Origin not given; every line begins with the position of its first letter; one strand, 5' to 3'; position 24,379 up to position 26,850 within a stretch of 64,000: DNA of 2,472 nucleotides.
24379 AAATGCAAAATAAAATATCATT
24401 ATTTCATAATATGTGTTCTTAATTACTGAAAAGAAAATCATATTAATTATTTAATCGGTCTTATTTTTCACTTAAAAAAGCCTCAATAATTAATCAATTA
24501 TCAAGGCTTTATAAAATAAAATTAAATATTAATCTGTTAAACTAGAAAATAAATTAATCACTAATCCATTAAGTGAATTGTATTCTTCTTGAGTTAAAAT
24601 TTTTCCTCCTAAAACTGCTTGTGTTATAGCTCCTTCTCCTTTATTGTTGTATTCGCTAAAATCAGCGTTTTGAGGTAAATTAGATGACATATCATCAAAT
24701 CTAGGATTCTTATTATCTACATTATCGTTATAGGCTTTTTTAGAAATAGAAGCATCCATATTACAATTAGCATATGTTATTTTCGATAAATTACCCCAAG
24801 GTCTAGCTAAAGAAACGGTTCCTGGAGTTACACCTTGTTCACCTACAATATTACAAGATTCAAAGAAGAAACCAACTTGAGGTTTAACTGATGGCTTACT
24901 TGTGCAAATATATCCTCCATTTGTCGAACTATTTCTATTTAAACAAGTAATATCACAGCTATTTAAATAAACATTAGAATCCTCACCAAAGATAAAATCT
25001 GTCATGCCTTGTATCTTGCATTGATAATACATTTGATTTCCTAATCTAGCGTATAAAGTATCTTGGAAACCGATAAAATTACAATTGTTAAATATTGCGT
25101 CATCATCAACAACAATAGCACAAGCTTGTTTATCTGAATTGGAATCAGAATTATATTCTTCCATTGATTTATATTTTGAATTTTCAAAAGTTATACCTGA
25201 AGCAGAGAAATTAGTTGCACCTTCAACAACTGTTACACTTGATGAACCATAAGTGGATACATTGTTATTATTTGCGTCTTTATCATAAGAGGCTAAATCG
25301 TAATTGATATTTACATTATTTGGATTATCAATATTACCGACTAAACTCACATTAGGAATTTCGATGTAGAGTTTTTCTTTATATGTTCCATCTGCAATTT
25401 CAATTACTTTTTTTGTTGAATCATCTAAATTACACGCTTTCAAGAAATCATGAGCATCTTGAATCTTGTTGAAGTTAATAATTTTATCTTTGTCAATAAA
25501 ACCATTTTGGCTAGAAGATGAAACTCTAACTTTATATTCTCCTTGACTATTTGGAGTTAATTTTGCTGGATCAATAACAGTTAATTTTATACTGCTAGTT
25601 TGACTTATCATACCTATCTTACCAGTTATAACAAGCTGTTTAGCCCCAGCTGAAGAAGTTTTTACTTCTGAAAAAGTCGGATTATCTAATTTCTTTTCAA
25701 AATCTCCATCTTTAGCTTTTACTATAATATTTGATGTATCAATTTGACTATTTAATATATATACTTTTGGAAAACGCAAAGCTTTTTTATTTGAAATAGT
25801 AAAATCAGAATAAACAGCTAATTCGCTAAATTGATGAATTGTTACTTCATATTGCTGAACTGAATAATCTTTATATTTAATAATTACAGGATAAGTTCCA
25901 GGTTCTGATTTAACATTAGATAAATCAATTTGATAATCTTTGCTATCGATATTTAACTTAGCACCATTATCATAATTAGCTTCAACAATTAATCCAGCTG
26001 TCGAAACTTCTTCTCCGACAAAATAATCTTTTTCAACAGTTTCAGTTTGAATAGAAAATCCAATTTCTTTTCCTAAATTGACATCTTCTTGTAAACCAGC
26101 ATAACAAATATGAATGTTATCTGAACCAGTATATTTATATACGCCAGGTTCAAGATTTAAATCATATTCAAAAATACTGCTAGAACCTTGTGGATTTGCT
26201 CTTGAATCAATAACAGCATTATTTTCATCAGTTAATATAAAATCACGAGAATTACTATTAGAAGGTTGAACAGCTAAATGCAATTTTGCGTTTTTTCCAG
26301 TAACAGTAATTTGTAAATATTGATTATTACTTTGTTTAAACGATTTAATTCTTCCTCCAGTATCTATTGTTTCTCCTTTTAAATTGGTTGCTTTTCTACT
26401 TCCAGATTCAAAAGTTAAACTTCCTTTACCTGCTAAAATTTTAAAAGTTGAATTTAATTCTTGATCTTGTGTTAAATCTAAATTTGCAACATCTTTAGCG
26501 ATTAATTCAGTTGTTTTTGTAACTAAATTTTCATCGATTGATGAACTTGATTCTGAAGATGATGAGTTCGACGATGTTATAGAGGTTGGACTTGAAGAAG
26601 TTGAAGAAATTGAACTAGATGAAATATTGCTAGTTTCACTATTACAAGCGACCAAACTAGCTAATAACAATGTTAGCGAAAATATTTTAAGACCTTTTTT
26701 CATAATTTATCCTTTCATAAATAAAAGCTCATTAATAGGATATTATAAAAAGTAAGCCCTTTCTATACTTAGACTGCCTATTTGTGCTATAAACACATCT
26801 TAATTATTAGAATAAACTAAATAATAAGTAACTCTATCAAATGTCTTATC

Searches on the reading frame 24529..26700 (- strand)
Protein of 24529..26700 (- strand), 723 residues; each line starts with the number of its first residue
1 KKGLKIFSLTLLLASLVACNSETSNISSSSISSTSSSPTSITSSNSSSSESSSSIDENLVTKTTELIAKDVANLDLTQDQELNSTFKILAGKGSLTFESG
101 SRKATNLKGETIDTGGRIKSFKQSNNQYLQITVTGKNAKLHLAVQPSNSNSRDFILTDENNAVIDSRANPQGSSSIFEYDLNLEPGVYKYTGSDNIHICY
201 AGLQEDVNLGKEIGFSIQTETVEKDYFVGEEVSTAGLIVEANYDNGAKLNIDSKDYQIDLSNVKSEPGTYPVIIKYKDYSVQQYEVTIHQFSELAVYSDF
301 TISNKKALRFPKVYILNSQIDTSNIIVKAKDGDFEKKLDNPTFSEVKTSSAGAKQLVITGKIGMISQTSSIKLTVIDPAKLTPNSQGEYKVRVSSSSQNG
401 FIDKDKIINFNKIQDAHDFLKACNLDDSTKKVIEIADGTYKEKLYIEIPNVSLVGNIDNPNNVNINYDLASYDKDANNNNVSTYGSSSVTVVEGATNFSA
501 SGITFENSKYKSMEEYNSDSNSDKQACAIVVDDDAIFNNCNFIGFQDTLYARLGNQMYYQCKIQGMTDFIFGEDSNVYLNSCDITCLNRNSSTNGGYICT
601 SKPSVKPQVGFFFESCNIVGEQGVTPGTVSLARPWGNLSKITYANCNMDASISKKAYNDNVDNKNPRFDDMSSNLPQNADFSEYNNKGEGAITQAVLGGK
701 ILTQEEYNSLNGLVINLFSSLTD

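Call 73: search_protein_families(library=pfam, proteins=[window:24529-26700:-], max_evalue=0.00001)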
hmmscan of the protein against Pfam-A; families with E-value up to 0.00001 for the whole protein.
window:24529-26700:- (723 aa): 2 families
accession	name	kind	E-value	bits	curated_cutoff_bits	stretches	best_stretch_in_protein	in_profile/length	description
PF01095.25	Pectinesterase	-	5.3e-30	104.6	27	1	404-693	6-268/298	Pectinesterase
PF07523.18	Big_3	-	3.8e-08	33.9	21.2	1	223-280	5-60/68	Bacterial Ig-like domain (group 3)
